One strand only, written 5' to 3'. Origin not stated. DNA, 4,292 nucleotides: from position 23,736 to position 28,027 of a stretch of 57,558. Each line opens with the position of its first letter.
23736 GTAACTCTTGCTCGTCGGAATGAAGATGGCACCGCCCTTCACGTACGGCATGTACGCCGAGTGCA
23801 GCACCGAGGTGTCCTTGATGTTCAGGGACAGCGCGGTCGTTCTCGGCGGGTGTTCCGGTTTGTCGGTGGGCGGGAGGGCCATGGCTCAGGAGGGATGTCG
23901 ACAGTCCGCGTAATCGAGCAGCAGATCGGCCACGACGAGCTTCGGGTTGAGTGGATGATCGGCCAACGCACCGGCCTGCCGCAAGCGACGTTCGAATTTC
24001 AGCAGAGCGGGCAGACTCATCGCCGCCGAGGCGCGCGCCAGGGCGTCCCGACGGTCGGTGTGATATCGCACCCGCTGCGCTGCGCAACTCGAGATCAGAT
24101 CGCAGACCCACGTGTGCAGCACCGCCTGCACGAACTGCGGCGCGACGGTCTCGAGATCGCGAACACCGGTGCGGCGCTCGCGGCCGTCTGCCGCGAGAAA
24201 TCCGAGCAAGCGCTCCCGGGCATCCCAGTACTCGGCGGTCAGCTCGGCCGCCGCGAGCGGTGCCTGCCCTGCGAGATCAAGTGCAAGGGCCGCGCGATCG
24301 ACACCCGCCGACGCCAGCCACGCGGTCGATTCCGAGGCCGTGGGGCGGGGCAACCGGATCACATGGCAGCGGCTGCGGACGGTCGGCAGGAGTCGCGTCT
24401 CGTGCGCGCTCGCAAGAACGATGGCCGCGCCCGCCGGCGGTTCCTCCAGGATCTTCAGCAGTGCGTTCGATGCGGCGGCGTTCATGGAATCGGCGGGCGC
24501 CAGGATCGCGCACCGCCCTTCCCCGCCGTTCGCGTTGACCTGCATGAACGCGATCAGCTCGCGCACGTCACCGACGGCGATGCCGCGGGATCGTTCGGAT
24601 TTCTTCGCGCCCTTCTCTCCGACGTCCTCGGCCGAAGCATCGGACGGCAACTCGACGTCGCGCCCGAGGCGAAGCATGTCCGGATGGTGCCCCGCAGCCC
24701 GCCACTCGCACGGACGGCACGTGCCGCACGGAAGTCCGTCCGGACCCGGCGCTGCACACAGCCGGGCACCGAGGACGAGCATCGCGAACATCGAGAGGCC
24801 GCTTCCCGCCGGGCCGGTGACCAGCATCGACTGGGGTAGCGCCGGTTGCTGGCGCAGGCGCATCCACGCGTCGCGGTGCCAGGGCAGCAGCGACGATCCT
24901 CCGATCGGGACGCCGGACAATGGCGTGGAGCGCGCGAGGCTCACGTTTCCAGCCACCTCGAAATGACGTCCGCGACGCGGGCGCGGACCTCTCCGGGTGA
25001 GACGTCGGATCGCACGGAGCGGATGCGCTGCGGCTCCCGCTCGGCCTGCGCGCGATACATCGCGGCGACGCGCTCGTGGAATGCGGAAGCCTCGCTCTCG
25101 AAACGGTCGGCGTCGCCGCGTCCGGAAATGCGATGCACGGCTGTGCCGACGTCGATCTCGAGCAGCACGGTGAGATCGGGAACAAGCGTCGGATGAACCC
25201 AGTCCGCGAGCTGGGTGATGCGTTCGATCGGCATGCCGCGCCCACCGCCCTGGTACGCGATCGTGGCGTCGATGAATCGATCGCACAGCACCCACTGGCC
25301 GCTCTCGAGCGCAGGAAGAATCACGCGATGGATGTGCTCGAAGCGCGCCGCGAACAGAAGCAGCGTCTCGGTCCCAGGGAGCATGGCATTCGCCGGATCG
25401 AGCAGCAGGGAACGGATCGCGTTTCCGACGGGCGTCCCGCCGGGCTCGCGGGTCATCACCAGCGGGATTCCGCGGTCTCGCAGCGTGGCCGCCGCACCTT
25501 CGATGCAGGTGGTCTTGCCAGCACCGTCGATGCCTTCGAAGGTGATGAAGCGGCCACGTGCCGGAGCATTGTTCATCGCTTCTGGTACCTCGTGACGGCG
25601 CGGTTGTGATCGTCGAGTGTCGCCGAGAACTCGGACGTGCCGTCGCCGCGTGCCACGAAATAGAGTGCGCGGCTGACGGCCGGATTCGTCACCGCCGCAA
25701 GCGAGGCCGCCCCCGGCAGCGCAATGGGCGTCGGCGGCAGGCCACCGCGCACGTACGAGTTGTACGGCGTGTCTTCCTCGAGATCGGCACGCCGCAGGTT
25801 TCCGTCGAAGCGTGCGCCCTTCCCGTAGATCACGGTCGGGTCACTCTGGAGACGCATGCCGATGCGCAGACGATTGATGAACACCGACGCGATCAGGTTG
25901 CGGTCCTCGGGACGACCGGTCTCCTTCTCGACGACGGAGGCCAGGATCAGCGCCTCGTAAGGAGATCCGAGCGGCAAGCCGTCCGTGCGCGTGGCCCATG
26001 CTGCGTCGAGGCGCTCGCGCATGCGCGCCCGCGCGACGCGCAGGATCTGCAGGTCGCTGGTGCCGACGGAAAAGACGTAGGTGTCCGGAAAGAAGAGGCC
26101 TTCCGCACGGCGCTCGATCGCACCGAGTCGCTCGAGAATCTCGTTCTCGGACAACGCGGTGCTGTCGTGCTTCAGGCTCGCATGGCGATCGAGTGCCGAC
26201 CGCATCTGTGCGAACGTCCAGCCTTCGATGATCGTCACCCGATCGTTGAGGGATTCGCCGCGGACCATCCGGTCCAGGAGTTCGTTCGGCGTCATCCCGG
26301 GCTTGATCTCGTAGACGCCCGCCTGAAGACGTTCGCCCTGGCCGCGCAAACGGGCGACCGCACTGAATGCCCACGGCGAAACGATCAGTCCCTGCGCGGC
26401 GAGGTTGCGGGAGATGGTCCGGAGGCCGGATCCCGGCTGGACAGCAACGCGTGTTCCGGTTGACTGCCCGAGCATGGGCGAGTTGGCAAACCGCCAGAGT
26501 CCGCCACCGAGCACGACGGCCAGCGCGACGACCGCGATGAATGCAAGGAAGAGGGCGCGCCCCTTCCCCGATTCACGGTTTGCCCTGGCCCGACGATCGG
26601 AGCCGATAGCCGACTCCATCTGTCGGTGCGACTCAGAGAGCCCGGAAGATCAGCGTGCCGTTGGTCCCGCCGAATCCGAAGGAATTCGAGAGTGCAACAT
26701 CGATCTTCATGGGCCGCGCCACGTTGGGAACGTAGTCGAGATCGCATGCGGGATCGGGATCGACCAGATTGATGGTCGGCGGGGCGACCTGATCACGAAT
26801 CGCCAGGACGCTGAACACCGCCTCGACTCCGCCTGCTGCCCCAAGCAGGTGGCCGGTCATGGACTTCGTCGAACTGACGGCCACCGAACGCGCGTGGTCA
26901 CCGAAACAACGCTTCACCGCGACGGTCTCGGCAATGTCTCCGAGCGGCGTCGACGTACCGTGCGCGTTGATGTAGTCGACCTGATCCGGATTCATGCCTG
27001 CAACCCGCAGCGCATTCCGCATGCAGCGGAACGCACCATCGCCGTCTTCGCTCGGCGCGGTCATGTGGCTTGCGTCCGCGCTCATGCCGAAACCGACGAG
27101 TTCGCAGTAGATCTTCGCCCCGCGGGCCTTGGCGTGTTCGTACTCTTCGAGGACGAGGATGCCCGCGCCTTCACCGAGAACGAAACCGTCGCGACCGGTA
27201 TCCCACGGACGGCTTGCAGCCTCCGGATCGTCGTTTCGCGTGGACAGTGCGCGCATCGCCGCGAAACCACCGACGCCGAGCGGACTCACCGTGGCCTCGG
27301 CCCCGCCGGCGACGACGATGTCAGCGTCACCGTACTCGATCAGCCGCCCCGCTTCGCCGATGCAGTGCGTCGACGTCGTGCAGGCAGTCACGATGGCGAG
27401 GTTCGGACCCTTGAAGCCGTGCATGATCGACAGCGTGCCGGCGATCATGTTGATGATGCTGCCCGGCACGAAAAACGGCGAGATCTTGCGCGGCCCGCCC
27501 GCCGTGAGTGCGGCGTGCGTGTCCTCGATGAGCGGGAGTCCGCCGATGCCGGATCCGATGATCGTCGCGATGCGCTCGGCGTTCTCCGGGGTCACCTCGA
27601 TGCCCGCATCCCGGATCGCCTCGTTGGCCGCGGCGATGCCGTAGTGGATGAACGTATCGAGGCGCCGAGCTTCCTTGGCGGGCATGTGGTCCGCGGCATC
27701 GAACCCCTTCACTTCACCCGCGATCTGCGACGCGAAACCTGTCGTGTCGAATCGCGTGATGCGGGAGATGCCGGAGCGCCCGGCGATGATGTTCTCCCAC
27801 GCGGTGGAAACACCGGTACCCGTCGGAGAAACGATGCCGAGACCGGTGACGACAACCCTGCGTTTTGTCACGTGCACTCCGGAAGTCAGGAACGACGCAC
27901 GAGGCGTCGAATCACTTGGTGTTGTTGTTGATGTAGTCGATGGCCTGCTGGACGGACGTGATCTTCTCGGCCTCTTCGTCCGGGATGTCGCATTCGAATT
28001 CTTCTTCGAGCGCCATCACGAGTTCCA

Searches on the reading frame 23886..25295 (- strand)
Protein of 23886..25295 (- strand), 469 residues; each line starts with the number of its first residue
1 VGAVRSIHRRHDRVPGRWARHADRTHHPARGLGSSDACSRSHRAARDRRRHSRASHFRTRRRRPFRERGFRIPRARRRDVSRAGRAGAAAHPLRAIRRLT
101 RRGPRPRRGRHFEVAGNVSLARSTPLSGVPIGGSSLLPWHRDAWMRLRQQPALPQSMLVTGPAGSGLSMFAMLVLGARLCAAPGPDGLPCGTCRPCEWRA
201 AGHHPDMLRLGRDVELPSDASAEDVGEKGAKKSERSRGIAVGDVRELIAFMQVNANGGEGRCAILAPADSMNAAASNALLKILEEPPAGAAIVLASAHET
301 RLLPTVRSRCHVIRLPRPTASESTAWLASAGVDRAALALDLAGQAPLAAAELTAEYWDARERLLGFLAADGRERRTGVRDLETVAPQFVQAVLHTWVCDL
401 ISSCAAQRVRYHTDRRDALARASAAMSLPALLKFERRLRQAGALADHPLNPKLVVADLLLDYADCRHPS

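Call 25: search_protein_families(library=ncbifam, proteins=[window:23886-25295:-], max_evalue=1e-10)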
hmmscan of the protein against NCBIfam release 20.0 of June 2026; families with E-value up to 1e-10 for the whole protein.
window:23886-25295:- (469 aa): 22 families
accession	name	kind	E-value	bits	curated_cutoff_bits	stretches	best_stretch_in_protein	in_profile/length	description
NF005408.0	PRK06964.1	equivalog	1.9e-69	234.6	483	1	136-464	2-339/342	DNA polymerase III subunit delta'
NF006430.0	PRK08699.1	equivalog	2.7e-59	200.8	481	1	136-464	2-319/325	DNA polymerase III subunit delta'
NF004310.0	PRK05707.1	equivalog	5.8e-50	170.5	280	2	233-466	80-325/328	DNA polymerase III subunit delta'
TIGR00678.1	holB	equivalog_domain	8.7e-43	146.1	180.6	1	145-349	5-188/188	DNA polymerase III subunit delta'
NF004759.0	PRK06090.1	equivalog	5.3e-28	98.3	457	1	236-355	85-204/319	DNA polymerase III subunit delta'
NF005677.0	PRK07471.1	equivalog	1.7e-26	93.3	252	1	227-336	108-218/366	DNA polymerase III subunit delta'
NF005926.0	PRK07940.1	equivalog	4.1e-24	85.6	300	1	238-362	94-220/394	DNA polymerase III subunit delta'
NF006586.0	PRK09112.1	equivalog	4.8e-23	81.9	308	1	235-331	117-213/351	DNA polymerase III subunit delta'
NF005941.0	PRK07993.1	equivalog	3.1e-22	79.6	477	1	159-369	29-222/334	DNA polymerase III subunit delta'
NF011524.0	PRK14963.1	equivalog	8.8e-22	77.9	601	1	240-328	97-185/647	DNA polymerase III subunits gamma and tau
NF006447.0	PRK08769.1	equivalog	5.6e-21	74.9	348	1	151-432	23-272/319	DNA polymerase III subunit delta'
NF005638.0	PRK07399.1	subfamily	2.8e-20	72.6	230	1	153-329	28-196/317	DNA polymerase III subunit delta'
NF005972.1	PRK08058.1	equivalog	4.1e-20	72.2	340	1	239-357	89-208/328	DNA polymerase III subunit delta'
NF005362.0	PRK06871.1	equivalog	4.7e-19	68.7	456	1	136-361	4-214/327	DNA polymerase III subunit delta'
NF011512.0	PRK14950.1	equivalog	1.3e-16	60.9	593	1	155-329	39-190/585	DNA polymerase III subunits gamma and tau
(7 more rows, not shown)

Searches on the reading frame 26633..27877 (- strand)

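Call 25: search_protein_families(library=ncbifam, proteins=[window:26633-27877:-], max_evalue=1e-10)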
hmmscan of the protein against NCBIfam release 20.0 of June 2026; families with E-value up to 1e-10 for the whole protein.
window:26633-27877:- (414 aa): 19 families
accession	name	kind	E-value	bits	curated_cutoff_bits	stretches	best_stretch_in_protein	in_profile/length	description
NF005589.0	PRK07314.1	subfamily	5.6e-203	674.3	387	1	4-413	2-411/413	beta-ketoacyl-ACP synthase II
TIGR03150.1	fabF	equivalog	2e-201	669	493.75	1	6-412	1-407/407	beta-ketoacyl-ACP synthase II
NF006434.0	PRK08722.1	equivalog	2.8e-182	606.2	759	1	4-413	2-413/414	beta-ketoacyl-ACP synthase II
NF004970.0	PRK06333.1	subfamily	1.7e-170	567.5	525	1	4-412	2-420/424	beta-ketoacyl-ACP synthase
NF006274.0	PRK08439.1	equivalog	3.4e-162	539.9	621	1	6-412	2-404/406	beta-ketoacyl-ACP synthase II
NF005935.0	PRK07967.1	equivalog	1.3e-108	363.4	630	1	6-413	2-403/406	beta-ketoacyl-ACP synthase I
NF005076.0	PRK06501.1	equivalog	1.2e-97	327.5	629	2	141-411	150-420/425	beta-ketoacyl-ACP synthase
NF006587.0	PRK09116.1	equivalog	1.1e-94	317.5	470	1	6-412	2-405/408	beta-ketoacyl-ACP synthase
NF005916.1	PRK07910.1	equivalog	3.5e-94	316.1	560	1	7-411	13-415/418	KasA/KasB family beta-ketoacyl-ACP synthase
NF006618.0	PRK09185.1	subfamily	6.4e-75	252.6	407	1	6-412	3-391/394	beta-ketoacyl-ACP synthase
NF005490.0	PRK07103.1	equivalog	1.4e-74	251.6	445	1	5-412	3-411/414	polyketide beta-ketoacyl:acyl carrier protein synthase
NF004618.0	PRK05952.1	equivalog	1.5e-73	247.9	455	1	7-411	3-380/384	beta-ketoacyl-ACP synthase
NF058662.1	cispenta_AmcF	equivalog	2.7e-66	224.1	325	1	150-412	113-368/369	cispentacin biosynthesis acyltransferase subunit AmcF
NF040607.1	mycolic_Pks13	equivalog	6.2e-42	143.2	2100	1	54-412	165-524/1680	polyketide synthase Pks13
NF045894.1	PKS_plus_SDR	equivalog_domain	7.2e-41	139.9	1740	1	55-407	68-420/1515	type I polyketide synthase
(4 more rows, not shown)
